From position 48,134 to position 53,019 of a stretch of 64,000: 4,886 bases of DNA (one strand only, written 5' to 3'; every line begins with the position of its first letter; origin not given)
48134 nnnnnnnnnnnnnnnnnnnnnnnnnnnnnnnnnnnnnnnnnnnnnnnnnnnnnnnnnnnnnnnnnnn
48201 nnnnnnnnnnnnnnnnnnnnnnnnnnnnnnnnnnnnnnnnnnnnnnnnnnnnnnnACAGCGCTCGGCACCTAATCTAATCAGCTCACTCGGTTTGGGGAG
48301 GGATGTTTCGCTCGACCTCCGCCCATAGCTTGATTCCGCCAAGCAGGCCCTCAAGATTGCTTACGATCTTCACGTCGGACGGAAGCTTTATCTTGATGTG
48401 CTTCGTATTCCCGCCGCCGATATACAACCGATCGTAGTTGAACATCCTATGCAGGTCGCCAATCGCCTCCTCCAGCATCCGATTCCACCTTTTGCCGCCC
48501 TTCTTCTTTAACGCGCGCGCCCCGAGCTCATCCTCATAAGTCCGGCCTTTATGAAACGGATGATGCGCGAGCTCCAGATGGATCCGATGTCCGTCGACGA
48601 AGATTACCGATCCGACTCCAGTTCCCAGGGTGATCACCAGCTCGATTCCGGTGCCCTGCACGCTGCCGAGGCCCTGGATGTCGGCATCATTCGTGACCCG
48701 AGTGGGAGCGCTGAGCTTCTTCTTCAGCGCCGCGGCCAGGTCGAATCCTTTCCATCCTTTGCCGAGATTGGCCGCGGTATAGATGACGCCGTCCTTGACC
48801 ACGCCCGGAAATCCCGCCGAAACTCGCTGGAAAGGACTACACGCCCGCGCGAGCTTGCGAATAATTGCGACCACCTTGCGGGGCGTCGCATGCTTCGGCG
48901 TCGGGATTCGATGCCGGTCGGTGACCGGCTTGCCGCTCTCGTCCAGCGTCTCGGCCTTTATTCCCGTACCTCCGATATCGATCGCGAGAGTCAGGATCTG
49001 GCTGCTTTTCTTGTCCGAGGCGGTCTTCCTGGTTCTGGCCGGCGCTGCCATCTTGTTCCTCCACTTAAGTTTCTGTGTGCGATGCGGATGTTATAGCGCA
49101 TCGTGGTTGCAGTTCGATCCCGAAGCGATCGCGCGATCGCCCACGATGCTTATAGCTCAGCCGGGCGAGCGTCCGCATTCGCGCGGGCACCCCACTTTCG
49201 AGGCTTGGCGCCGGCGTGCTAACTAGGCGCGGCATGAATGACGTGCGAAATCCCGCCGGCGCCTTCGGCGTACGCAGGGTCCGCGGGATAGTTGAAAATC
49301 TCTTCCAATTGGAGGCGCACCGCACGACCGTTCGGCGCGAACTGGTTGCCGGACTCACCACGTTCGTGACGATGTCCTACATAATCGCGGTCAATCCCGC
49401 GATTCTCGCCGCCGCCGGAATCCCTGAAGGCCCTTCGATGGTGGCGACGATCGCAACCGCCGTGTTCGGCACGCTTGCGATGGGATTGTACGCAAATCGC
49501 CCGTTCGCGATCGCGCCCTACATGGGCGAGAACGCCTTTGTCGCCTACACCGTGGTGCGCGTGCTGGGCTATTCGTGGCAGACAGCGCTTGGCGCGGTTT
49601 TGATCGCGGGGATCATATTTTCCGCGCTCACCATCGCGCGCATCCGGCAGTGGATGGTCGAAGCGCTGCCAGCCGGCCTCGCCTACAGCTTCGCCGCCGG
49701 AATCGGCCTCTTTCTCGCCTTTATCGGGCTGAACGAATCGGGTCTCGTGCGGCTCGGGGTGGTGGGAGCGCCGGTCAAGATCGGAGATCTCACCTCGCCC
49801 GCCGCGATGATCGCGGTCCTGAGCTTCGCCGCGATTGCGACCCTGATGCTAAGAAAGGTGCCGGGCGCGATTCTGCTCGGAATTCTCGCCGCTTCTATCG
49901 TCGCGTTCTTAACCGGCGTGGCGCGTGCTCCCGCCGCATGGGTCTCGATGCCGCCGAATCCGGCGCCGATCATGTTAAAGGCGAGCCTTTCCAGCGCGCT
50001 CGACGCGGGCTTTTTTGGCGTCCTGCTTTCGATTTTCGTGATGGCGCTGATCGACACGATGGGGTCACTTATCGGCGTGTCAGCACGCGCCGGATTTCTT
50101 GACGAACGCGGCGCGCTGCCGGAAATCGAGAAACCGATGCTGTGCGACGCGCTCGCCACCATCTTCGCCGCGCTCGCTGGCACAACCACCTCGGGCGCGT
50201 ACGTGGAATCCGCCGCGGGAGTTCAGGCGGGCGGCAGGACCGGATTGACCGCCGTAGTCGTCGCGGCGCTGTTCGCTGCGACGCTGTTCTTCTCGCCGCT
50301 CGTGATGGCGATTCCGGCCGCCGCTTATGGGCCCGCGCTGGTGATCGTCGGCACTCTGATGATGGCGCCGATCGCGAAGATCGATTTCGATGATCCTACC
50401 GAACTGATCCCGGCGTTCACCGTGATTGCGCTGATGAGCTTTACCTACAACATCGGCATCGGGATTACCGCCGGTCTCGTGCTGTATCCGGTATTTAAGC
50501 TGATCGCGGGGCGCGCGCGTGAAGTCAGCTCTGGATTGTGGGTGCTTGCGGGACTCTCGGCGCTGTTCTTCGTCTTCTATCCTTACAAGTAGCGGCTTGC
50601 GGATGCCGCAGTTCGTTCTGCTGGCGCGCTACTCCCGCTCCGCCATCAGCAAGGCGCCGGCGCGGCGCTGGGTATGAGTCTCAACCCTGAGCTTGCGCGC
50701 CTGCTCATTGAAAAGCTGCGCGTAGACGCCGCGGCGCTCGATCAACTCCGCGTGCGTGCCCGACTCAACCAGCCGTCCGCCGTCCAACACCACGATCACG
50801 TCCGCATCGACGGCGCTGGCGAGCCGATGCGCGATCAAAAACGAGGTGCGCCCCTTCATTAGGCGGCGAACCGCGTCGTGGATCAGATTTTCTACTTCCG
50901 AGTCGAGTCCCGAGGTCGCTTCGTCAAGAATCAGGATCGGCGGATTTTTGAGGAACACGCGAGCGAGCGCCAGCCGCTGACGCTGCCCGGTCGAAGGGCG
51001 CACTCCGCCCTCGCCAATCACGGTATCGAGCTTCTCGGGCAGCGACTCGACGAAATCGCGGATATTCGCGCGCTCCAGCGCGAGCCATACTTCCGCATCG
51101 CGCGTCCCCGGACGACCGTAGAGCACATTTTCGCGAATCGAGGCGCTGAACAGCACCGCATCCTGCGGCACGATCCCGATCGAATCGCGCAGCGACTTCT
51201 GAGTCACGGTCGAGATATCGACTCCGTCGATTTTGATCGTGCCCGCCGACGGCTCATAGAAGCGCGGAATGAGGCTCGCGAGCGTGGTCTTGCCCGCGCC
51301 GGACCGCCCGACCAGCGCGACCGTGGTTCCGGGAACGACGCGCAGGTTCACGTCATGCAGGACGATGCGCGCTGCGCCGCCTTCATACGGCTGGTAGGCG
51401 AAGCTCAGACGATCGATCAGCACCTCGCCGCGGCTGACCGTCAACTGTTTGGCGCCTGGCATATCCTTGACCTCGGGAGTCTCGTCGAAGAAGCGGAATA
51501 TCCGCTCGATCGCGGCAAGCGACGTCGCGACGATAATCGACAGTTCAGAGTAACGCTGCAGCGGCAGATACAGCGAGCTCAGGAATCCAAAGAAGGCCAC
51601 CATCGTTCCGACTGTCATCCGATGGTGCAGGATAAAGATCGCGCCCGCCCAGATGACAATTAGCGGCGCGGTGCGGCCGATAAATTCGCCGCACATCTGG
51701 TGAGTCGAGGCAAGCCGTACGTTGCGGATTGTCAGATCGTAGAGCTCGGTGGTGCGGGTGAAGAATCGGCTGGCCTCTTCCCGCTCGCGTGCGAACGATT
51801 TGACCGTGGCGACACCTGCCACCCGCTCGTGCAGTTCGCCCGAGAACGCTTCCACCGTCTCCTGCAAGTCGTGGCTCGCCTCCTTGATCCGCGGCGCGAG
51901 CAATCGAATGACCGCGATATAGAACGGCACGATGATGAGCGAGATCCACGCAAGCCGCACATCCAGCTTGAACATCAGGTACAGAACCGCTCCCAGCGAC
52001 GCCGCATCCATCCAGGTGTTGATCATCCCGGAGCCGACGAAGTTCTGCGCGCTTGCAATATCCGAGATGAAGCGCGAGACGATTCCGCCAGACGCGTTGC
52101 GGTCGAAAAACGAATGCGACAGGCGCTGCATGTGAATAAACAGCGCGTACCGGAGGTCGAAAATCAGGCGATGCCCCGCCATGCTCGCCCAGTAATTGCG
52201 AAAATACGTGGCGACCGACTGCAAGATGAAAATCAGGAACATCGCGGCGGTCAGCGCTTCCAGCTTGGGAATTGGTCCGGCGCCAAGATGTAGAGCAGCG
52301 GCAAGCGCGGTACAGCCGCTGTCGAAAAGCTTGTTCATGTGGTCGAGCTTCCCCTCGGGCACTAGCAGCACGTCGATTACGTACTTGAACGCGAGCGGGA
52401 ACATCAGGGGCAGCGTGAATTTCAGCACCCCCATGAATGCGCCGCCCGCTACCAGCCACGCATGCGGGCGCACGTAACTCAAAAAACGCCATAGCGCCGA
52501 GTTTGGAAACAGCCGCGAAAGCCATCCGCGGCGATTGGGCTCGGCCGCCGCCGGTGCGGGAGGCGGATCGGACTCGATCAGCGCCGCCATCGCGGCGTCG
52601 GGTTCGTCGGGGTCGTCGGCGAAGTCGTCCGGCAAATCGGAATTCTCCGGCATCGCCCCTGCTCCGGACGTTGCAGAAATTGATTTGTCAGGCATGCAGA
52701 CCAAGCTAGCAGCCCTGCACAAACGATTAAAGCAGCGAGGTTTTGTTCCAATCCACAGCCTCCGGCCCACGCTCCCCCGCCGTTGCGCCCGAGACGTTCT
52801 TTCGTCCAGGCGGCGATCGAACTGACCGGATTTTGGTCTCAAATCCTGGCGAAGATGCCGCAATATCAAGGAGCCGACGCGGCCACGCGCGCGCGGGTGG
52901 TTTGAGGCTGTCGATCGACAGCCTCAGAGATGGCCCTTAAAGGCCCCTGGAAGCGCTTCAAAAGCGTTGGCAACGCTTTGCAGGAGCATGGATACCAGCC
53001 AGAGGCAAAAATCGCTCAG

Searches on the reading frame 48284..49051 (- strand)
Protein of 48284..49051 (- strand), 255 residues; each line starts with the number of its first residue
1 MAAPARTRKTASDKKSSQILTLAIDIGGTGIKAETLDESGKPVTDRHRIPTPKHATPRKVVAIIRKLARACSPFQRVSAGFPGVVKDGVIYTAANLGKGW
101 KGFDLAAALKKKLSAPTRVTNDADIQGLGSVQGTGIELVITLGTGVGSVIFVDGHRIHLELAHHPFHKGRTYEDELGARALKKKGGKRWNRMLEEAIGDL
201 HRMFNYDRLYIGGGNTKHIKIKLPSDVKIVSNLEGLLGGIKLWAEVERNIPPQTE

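Call 39: search_protein_families(library=pfam, proteins=[window:48284-49051:-], max_evalue=0.00001)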
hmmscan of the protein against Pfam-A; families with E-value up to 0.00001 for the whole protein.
window:48284-49051:- (255 aa): 1 family
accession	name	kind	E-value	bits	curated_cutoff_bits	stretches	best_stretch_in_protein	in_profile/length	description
PF00480.26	ROK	-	9.6e-17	61.9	22.9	1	22-157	2-145/294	ROK family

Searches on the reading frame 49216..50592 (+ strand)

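Call 39: search_protein_families(library=pfam, proteins=[window:49216-50592:+], max_evalue=0.00001)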
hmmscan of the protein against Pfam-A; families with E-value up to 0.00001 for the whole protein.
window:49216-50592:+ (458 aa): 1 family
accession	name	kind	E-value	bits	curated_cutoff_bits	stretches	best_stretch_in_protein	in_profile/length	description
PF00860.26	Xan_ur_permease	-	2e-35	122.7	27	1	41-413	2-383/389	Permease family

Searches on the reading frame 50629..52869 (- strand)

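Call 39: search_protein_families(library=pfam, proteins=[window:50629-52869:-], max_evalue=0.00001)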
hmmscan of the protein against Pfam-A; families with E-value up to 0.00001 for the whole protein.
window:50629-52869:- (746 aa): 2 families
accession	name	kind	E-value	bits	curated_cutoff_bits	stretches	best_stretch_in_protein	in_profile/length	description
PF00664.28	ABC_membrane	-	1.4e-43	150.1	28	1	153-434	14-271/274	ABC transporter transmembrane region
PF00005.33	ABC_tran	-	1.5e-32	113.5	25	1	504-653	1-137/137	ABC transporter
